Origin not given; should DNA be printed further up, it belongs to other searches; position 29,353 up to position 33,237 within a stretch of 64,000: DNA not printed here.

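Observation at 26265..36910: Three consecutive T9SS cargo genes: an M60-like putative mucinase plus two giant discoidin/ricin-module proteins, a candidate SusCD-independent host-glycoprotein attack locus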

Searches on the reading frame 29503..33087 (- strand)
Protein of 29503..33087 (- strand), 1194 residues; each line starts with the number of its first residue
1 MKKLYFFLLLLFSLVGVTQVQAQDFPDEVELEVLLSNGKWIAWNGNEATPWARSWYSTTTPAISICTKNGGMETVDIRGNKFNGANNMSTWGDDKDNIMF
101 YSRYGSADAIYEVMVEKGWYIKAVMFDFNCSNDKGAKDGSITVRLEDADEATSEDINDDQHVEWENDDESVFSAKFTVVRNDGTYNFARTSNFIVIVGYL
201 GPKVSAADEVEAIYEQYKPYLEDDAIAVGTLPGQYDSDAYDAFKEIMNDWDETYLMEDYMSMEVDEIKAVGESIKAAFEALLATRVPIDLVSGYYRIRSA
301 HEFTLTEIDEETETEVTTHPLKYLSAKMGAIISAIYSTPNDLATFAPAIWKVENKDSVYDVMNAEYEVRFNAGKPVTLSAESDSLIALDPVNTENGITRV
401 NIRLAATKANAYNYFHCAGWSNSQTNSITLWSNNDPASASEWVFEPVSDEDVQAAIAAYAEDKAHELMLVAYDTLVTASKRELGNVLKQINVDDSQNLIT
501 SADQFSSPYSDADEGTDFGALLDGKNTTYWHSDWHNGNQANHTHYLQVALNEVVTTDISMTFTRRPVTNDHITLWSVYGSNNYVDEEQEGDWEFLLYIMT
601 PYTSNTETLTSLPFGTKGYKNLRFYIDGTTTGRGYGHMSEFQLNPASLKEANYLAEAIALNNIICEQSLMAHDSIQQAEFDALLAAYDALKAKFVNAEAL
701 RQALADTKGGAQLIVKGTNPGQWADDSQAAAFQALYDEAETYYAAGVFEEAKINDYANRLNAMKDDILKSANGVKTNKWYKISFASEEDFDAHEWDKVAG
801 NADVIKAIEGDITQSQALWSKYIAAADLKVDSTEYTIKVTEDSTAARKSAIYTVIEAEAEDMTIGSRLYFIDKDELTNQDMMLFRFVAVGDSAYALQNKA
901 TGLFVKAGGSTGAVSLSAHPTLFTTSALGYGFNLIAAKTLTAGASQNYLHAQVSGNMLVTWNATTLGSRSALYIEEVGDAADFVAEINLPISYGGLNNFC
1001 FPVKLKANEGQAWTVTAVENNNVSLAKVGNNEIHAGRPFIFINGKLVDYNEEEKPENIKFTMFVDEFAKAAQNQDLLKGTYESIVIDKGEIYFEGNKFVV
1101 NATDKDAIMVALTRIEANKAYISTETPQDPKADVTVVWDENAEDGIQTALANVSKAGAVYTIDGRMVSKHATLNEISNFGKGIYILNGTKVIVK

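Call 5: search_protein_families(library=pfam, proteins=[window:29503-33087:-], max_evalue=0.01)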
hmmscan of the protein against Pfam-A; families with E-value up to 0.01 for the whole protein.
window:29503-33087:- (1194 aa): 1 family
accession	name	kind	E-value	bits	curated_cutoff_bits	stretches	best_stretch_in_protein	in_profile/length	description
PF00754.31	F5_F8_type_C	-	6e-06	26.8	28.2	1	513-641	9-127/127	F5/8 type C domain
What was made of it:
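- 31144..31620 (-): Gene B, discoidin/CBM32-like domain (aa 490-648). Pfam 26.8 bits (call 5).
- On F5/8 type C (discoidin) / CBM32: B scores 26.8 bits, just below it (call 5).
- Checked: B is just below it (26.8 against 28.2) (call 5).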

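Call 6: search_protein_families(library=ncbifam, proteins=[window:29503-33087:-], max_evalue=0.01)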
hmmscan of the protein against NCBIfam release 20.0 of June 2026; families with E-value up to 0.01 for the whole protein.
window:29503-33087:- (1194 aa): 0 families

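Call 12: find_homologous_proteins(query=window:29503-33087:-, max_evalue=0.00001)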
Query window:29503-33087:- (1194 aa): 31 proteins with E <= 0.00001 among 8000 candidates.
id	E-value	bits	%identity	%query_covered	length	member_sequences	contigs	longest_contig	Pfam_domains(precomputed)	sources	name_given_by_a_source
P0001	0.0e+0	2691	100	100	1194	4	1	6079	PF00754.32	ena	-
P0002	0.0e+0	2080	77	100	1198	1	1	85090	PF00754.32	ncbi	-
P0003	0.0e+0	2024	74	100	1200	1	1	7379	PF00754.32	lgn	-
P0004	0.0e+0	1716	65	100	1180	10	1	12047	PF00754.32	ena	-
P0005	0.0e+0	1245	52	100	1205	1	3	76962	PF00754.32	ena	-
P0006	0.0e+0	1210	49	100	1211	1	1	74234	PF00754.32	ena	-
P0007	0.0e+0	1172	49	100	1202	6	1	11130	PF00754.32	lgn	-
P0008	0.0e+0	1166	49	99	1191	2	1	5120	PF00754.32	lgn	-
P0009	0.0e+0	1148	48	100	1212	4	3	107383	PF00754.32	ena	-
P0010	0.0e+0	1023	43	100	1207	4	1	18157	-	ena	-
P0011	5.1e-295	1000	44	100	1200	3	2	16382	-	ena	-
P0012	3.6e-294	997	45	100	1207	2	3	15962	PF00754.32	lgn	-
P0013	1.1e-293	996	44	100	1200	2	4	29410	PF00754.32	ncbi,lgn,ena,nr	ncbi:MAG: discoidin domain-containing protein [Bacteroidaceae bacterium]|nr:discoidin domain-contain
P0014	6.4e-291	987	44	100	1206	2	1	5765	-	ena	-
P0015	9.7e-261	887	42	100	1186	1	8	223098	PF00754.32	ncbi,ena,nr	ncbi:MAG: discoidin domain-containing protein [Bacteroidaceae bacterium]|nr:discoidin domain-contain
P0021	2.6e-221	756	38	100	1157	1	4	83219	PF00754.32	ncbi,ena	-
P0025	1.1e-191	658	40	84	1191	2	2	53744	PF00754.32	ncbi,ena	-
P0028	8.9e-159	549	32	83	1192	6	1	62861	PF00754.32,PF22633.4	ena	-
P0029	3.1e-129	451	49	38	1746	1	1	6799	PF09479.17,PF13306.13,PF18998.7,PF13855.13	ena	-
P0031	9.1e-64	234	38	24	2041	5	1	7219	PF00754.32,PF13306.13,PF00404.25,PF13855.13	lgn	-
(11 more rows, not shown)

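Call 13: find_encoding_contigs(protein=P0002, flank=10000, max_places=3)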
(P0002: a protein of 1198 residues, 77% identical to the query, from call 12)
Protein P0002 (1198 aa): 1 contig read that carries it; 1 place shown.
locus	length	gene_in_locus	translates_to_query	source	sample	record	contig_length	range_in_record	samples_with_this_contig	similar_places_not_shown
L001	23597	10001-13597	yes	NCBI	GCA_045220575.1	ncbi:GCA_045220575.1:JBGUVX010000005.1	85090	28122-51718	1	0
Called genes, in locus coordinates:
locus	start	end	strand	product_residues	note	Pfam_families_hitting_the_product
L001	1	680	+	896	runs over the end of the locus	PF04616:Glyco_hydro_43, PF16396:DUF5005 (faint), PF03422:CBM_6, PF18099:CBM_35_2, PF04616:Glyco_hydro_43, PF03422:CBM_6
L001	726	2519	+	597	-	PF16499:Melibiase_2, PF17801:Melibiase_C, PF16990:CBM_35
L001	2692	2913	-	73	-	PF11387:DUF2795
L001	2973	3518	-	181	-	PF01923:Cob_adeno_trans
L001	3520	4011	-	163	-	-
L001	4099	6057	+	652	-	PF16314:DUF4954, PF20683:DUF6819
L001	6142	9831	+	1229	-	PF00754:F5_F8_type_C (weak)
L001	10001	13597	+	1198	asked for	PF00754:F5_F8_type_C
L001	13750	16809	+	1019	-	PF14200:RicinB_lectin_2 (faint), PF13402:Peptidase_M60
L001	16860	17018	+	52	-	PF00301:Rubredoxin, PF21349:RUBY_RBDX (faint)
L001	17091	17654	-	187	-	PF28549:NDPSase_N, PF00293:NUDIX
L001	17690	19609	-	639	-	PF02838:Glyco_hydro_20b (weak), PF07555:NAGidase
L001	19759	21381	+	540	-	PF19529:DUF6057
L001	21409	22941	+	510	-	PF26549:Tricorn_N (faint), PF26550:Tricorn_2nd (faint), PF00930:DPPIV_N (faint), PF07676:PD40 (faint)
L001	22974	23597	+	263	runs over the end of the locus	PF01182:Glucosamine_iso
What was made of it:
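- One close relative has a GH84-type NAGidase inserted next to the M60 gene (call 13).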

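Call 14: find_encoding_contigs(protein=P0015, flank=10000, max_places=3)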
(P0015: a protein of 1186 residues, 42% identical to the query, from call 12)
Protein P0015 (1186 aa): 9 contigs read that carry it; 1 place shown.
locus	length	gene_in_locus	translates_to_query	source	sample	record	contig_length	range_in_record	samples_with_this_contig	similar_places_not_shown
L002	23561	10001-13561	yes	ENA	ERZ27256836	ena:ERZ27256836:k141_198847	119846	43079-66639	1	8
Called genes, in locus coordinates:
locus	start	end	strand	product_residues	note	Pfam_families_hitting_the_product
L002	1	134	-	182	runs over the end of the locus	-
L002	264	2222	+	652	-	PF16314:DUF4954, PF20683:DUF6819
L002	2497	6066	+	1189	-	PF00754:F5_F8_type_C (faint)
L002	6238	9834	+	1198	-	PF00754:F5_F8_type_C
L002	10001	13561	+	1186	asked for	PF00754:F5_F8_type_C (weak)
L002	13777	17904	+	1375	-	PF14200:RicinB_lectin_2 (faint), PF13402:Peptidase_M60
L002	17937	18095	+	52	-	PF00301:Rubredoxin, PF21349:RUBY_RBDX (faint)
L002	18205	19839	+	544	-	PF19529:DUF6057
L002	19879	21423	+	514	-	PF26550:Tricorn_2nd (faint), PF00930:DPPIV_N (faint), PF26549:Tricorn_N (faint), PF07676:PD40 (faint)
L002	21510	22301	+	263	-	PF01182:Glucosamine_iso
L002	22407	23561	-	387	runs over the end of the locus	PF01979:Amidohydro_1, PF07969:Amidohydro_3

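Call 15: find_encoding_contigs(protein=P0028, flank=10000, max_places=3)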
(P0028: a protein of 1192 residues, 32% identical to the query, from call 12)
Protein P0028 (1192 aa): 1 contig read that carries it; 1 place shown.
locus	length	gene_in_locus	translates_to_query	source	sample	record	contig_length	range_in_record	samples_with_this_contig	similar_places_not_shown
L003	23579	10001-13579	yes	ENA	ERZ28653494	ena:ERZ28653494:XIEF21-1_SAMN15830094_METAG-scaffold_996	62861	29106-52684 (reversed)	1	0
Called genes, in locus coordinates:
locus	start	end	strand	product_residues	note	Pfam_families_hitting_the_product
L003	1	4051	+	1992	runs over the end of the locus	PF00754:F5_F8_type_C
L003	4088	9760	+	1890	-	-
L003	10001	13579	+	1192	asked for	PF00754:F5_F8_type_C (weak), PF22633:F5_F8_type_C_2 (faint), PF00754:F5_F8_type_C (weak)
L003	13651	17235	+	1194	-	PF14200:RicinB_lectin_2 (faint), PF02838:Glyco_hydro_20b, PF00728:Glyco_hydro_20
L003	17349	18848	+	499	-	PF06824:Glyco_hydro_125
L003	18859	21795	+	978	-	PF03663:Glyco_hydro_76, PF07470:Glyco_hydro_88 (faint), PF07944:Beta-AFase-like_GH127_cat (faint), PF06662:C5-epim_C (faint)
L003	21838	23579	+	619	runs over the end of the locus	PF02837:Glyco_hydro_2_N, PF22666:Glyco_hydro_2_N2, PF00703:Glyco_hydro_2, PF02836:Glyco_hydro_2_C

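Call 16: find_encoding_contigs(protein=P0021, flank=10000, max_places=3)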
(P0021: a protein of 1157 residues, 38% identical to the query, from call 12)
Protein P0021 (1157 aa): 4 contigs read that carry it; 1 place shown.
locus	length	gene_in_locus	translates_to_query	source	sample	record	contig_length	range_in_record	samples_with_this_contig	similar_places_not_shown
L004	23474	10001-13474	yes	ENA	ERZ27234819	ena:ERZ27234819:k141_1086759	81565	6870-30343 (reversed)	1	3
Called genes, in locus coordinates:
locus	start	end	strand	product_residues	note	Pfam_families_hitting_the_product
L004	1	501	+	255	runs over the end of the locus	PF00795:CN_hydrolase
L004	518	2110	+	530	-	PF01855:POR_N, PF02776:TPP_enzyme_N (faint), PF02775:TPP_enzyme_C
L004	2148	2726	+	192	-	PF01558:POR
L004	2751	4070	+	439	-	PF00155:Aminotran_1_2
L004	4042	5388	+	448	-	PF00501:AMP-binding, PF14535:AMP-binding_C_2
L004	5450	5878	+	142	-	PF19571:ACT_8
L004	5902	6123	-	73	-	PF11387:DUF2795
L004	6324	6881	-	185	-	PF01923:Cob_adeno_trans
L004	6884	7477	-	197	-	-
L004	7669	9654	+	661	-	PF16314:DUF4954, PF20683:DUF6819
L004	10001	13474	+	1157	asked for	PF00754:F5_F8_type_C (weak)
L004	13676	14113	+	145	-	PF22769:DCD, PF00692:dUTPase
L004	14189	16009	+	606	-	PF07719:TPR_2 (faint), PF13428:TPR_14 (faint), PF14559:TPR_19 (faint), PF23914:TPR_CcmH_CycH (weak)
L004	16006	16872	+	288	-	PF14125:DUF4292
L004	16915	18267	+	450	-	PF11932:DUF3450 (faint), PF00261:Tropomyosin (faint), PF01551:Peptidase_M23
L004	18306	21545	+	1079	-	PF19527:DUF6055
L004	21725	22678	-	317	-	PF02899:Phage_int_SAM_1, PF00589:Phage_integrase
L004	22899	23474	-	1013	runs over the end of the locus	PF07549:Sec_GG (faint), PF21760:SecD_1st, PF22599:SecDF_P1_head, PF02355:SecD_SecF_C, PF00873:ACR_tran (weak), PF02355:SecD_SecF_C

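Call 17: find_encoding_contigs(protein=P0025, flank=10000, max_places=3)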
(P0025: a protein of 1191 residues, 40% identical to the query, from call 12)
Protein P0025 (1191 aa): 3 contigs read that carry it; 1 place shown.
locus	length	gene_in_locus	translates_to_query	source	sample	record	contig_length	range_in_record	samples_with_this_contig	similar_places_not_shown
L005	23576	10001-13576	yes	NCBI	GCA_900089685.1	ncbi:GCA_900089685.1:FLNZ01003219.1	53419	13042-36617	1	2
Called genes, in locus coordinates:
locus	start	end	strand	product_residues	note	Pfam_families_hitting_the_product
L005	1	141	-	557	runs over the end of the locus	PF14322:SusD-like_3, PF12771:SusD-like_2 (weak), PF07980:SusD_RagB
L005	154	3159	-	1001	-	PF13620:CarboxypepD_reg (weak), PF13715:CarbopepD_reg_2, PF07715:Plug, PF00593:TonB_dep_Rec_b-barrel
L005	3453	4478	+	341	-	PF00356:LacI, PF00532:Peripla_BP_1, PF13407:Peripla_BP_4, PF13377:Peripla_BP_3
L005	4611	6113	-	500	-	PF02518:HATPase_c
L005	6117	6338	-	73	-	PF11387:DUF2795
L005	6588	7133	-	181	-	PF01923:Cob_adeno_trans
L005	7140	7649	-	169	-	-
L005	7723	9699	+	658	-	PF16314:DUF4954, PF20683:DUF6819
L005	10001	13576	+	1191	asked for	PF00754:F5_F8_type_C (weak)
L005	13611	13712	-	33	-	-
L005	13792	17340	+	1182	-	PF00754:F5_F8_type_C (weak)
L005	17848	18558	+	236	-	PF13568:OMP_b-brl_2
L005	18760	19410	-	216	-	-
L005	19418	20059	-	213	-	-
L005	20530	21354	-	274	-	PF00149:Metallophos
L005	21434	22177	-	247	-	PF02872:5_nucleotid_C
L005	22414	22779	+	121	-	PF01245:Ribosomal_L19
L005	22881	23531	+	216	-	PF02463:SMC_N (weak), PF00005:ABC_tran, PF13304:AAA_21 (faint)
